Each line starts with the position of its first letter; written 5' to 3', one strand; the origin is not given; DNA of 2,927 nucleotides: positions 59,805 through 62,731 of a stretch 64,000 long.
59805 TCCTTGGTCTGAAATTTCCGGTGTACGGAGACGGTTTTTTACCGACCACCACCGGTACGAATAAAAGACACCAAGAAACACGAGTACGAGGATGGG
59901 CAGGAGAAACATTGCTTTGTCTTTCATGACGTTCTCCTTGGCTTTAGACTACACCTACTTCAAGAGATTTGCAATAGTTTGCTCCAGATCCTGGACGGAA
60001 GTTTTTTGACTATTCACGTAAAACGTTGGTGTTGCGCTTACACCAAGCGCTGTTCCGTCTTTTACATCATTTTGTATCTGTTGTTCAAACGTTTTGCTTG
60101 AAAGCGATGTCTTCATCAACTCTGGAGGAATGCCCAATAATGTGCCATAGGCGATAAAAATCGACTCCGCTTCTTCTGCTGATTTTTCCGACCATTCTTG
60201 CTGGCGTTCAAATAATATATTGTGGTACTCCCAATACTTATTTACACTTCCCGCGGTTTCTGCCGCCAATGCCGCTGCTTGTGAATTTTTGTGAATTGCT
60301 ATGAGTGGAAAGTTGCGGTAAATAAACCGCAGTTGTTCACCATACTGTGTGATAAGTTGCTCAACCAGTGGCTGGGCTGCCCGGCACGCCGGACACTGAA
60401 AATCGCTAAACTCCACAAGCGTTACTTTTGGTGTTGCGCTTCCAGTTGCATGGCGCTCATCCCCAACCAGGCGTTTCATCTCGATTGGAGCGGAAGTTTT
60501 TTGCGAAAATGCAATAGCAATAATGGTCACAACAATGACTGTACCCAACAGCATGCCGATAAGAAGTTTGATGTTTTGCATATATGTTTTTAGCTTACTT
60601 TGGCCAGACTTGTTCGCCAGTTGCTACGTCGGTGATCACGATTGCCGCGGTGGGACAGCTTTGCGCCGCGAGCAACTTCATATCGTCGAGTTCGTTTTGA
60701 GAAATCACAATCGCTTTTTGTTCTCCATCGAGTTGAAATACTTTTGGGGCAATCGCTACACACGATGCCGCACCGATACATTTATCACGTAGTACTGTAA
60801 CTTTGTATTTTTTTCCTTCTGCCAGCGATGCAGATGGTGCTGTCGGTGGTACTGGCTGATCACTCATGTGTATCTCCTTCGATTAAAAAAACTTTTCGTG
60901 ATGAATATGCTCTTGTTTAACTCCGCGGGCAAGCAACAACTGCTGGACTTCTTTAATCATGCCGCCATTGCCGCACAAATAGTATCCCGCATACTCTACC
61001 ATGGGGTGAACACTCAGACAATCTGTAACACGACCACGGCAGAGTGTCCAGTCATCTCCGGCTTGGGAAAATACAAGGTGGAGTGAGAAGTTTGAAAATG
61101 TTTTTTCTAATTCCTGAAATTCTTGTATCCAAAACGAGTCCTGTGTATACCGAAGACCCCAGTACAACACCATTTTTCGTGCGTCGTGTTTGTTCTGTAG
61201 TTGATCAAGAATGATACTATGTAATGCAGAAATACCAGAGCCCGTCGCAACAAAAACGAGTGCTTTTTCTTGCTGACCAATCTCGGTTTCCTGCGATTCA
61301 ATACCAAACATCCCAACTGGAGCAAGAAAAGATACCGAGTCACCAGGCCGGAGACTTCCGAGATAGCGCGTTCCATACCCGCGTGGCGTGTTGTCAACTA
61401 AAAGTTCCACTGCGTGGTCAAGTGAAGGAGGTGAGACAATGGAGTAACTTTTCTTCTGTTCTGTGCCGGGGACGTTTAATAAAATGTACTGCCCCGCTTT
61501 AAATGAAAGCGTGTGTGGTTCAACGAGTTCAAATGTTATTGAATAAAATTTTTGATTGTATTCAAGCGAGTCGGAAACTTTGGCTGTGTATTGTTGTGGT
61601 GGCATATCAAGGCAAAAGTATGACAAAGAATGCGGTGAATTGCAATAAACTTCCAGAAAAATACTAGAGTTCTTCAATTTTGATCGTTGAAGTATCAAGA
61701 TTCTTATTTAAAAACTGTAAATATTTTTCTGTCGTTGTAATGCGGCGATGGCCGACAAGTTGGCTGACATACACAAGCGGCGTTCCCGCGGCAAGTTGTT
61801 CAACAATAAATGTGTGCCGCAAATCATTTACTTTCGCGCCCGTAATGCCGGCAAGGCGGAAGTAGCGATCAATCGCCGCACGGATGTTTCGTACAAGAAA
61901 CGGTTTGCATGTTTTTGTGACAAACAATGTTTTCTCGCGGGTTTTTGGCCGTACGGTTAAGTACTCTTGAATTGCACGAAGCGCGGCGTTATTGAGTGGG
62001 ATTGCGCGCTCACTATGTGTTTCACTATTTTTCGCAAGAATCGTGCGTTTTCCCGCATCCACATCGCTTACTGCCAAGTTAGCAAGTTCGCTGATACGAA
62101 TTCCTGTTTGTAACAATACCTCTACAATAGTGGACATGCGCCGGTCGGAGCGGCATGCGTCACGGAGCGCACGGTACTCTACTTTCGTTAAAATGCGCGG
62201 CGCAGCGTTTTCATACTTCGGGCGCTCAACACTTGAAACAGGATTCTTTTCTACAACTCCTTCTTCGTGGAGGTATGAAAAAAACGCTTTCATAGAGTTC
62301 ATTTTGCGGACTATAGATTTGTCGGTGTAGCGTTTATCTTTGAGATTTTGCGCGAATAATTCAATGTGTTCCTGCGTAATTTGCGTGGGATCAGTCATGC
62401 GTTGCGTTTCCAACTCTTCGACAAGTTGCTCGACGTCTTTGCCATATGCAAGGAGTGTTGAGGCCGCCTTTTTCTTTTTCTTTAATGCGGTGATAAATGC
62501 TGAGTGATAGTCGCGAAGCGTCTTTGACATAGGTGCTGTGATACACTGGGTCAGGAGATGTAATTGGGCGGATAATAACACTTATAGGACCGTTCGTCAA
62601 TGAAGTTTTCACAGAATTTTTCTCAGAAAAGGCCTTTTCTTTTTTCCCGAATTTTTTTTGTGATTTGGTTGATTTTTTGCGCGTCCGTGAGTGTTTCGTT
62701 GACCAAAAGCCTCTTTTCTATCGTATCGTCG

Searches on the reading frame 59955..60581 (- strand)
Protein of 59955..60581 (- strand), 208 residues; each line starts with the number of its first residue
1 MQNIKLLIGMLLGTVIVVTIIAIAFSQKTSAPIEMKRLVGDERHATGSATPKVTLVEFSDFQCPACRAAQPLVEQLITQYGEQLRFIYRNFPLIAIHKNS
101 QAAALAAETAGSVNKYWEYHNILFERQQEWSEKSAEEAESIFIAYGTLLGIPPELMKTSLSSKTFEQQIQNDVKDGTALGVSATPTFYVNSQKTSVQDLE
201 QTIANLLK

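Call 71: search_protein_families(library=pfam, proteins=[window:59955-60581:-], max_evalue=0.0001)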
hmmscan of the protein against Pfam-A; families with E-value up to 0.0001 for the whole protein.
window:59955-60581:- (208 aa): 2 families
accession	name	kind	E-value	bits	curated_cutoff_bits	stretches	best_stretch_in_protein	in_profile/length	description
PF13462.12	Thioredoxin_4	-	3.1e-26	92.9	23.2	1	43-199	5-156/165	Thioredoxin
PF01323.26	DSBA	-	6.9e-13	49.2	25.6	1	54-195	1-178/191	DSBA-like thioredoxin domain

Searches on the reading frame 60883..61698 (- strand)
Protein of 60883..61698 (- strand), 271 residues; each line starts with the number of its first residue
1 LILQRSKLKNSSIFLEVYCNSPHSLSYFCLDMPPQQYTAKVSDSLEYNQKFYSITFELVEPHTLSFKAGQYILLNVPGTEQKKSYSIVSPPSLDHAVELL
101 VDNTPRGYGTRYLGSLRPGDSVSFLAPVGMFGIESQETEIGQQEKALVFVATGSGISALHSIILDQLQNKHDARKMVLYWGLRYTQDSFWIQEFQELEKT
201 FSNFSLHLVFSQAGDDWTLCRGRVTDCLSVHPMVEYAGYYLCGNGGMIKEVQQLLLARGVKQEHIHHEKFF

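Call 71: search_protein_families(library=pfam, proteins=[window:60883-61698:-], max_evalue=0.0001)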
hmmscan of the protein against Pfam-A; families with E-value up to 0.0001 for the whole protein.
window:60883-61698:- (271 aa): 3 families
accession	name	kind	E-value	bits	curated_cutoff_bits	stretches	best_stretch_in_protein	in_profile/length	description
PF00175.26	NAD_binding_1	-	7.9e-14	52.7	22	1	149-252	1-108/109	Oxidoreductase NAD-binding domain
PF00970.30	FAD_binding_6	-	2.8e-11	44.1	21.1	1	49-131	12-97/99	Oxidoreductase FAD-binding domain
PF08030.17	NAD_binding_6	-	1.4e-06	28.9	22.2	1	146-210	3-74/156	Ferric reductase NAD binding domain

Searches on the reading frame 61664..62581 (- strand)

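Call 71: search_protein_families(library=pfam, proteins=[window:61664-62581:-], max_evalue=0.0001)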
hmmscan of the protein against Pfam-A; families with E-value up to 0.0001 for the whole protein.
window:61664-62581:- (305 aa): 3 families
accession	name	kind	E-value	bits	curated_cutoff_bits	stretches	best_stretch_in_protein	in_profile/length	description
PF00589.27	Phage_integrase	-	3.9e-28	98.8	27.1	1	130-289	2-167/172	Phage integrase family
PF02899.23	Phage_int_SAM_1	-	1.1e-11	45.3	22.3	1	29-108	4-83/83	Phage integrase, N-terminal SAM-like domain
PF13495.12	Phage_int_SAM_4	-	1.6e-07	32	27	1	28-106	4-80/85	Phage integrase, N-terminal SAM-like domain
